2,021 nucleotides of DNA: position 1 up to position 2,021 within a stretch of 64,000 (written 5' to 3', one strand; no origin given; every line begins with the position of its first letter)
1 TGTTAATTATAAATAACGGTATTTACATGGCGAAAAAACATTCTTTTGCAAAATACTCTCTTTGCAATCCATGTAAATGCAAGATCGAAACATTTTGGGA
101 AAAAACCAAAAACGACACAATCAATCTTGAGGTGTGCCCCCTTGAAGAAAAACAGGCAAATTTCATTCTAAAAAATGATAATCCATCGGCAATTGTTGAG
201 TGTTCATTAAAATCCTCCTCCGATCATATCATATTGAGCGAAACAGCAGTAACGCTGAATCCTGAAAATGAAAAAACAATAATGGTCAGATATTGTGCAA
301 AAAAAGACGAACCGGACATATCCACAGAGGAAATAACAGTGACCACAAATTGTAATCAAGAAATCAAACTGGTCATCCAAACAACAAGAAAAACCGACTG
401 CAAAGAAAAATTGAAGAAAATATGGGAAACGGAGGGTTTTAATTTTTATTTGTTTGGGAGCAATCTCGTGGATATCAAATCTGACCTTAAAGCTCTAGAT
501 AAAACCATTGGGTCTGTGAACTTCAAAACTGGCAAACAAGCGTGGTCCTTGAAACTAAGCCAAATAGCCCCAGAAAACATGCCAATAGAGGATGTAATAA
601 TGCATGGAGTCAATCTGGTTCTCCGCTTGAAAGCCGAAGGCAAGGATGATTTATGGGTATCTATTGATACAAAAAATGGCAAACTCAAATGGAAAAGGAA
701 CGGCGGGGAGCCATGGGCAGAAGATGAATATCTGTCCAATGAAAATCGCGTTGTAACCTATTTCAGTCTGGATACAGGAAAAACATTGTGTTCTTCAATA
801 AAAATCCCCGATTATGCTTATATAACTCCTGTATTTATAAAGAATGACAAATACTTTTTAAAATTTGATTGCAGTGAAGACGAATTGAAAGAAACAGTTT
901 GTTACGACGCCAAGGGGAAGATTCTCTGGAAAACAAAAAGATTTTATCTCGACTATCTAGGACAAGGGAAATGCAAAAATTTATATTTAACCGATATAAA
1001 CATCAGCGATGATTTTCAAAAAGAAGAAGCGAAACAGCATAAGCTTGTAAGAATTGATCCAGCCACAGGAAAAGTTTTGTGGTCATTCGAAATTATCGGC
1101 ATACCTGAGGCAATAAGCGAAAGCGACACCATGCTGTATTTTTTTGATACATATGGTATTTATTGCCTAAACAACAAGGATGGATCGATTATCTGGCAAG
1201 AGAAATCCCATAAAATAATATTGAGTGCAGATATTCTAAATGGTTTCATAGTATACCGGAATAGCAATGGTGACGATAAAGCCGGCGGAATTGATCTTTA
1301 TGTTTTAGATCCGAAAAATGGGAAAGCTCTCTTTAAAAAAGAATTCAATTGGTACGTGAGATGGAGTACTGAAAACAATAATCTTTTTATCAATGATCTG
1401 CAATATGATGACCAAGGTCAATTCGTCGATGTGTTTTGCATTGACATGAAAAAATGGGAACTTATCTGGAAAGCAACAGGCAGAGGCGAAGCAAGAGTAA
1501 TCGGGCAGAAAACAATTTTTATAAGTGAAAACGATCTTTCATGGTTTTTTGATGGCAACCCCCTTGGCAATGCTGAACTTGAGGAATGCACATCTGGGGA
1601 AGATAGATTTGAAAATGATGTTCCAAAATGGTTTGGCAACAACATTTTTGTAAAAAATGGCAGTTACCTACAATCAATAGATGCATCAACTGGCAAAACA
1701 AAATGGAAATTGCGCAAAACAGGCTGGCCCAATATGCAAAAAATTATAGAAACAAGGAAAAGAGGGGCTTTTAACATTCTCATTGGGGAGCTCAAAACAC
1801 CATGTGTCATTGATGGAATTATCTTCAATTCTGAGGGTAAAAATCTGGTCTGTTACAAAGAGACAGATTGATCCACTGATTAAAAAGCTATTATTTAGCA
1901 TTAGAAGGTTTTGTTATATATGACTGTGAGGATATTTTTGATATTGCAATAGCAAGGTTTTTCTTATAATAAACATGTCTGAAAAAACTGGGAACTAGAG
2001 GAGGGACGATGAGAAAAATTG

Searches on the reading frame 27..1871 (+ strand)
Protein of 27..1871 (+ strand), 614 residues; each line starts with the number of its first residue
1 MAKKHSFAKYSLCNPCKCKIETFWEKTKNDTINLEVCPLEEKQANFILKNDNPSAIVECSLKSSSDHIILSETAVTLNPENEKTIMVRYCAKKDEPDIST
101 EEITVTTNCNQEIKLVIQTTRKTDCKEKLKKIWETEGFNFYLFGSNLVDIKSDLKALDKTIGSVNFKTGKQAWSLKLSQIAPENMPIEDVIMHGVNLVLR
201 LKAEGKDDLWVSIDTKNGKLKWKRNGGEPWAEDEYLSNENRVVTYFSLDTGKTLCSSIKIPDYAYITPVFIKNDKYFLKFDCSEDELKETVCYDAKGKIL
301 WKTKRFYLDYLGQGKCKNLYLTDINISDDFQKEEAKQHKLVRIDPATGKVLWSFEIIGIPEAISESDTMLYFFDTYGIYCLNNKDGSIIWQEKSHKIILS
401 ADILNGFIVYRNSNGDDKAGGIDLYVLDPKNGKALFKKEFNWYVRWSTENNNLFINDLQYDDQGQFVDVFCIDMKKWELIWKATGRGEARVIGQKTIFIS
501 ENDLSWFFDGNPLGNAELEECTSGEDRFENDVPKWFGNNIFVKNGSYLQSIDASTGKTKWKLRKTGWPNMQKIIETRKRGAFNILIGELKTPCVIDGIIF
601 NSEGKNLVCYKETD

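Call 3: search_protein_families(library=pfam, proteins=[window:27-1871:+], max_evalue=10)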
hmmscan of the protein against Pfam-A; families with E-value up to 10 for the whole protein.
window:27-1871:+ (614 aa): 7 families
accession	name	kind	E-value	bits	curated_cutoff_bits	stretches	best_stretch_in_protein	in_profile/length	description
PF13360.13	PQQ_2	-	4.1e-13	49.9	27.6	3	340-443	5-98/233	Outer membrane protein assembly factor BamB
PF13570.13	Beta-prop_ACSF4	-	6.6e-07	29.5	133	2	337-448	28-139/329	Beta-alanine-activating enzyme, beta-propeller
PF01011.28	PQQ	-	0.00015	21.1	26.7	1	530-580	50-100/595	Glucose/ethanol/alcohol dehydrogenase, beta-propeller domain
PF22067.2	Cep192_D3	-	0.0049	17.4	27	1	30-95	7-72/99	Cep192 domain 3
PF15711.10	ILEI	-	0.043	14.8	27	1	421-467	2-45/90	Interleukin-like EMT inducer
PF09637.15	Med18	-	0.2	12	21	0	332-368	87-123/243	Med18 protein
PF22073.2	Cep192_D4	-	0.22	12.2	35.5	1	41-117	21-105/112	Cep192 domain 4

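Call 6: search_protein_families(library=ncbifam, proteins=[window:27-1871:+], max_evalue=1)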
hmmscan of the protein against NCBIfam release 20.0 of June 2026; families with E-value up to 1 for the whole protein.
window:27-1871:+ (614 aa): 4 families
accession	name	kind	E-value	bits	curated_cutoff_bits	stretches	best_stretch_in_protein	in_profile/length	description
NF041516.1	PA2928_fam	subfamily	2.2e-09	37.2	70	1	337-393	68-128/376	PA2928 family protein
TIGR04528.1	acido_non_PQQ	subfamily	5.2e-07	28.8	650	1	534-576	389-431/493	acido-empty-quinoprotein group A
TIGR03300.1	assembly_YfgL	equivalog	2.8e-06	26.2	285.2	1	337-393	250-306/377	outer membrane protein assembly factor BamB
NF008351.0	PRK11138.1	equivalog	8.1e-05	21.3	423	1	339-415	267-345/394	outer membrane protein assembly factor BamB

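Call 77: search_protein_families(library=padloc, proteins=[window:27-1871:+], max_evalue=0.1)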
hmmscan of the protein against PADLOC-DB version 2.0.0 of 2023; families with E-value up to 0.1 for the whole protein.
window:27-1871:+ (614 aa): 0 families
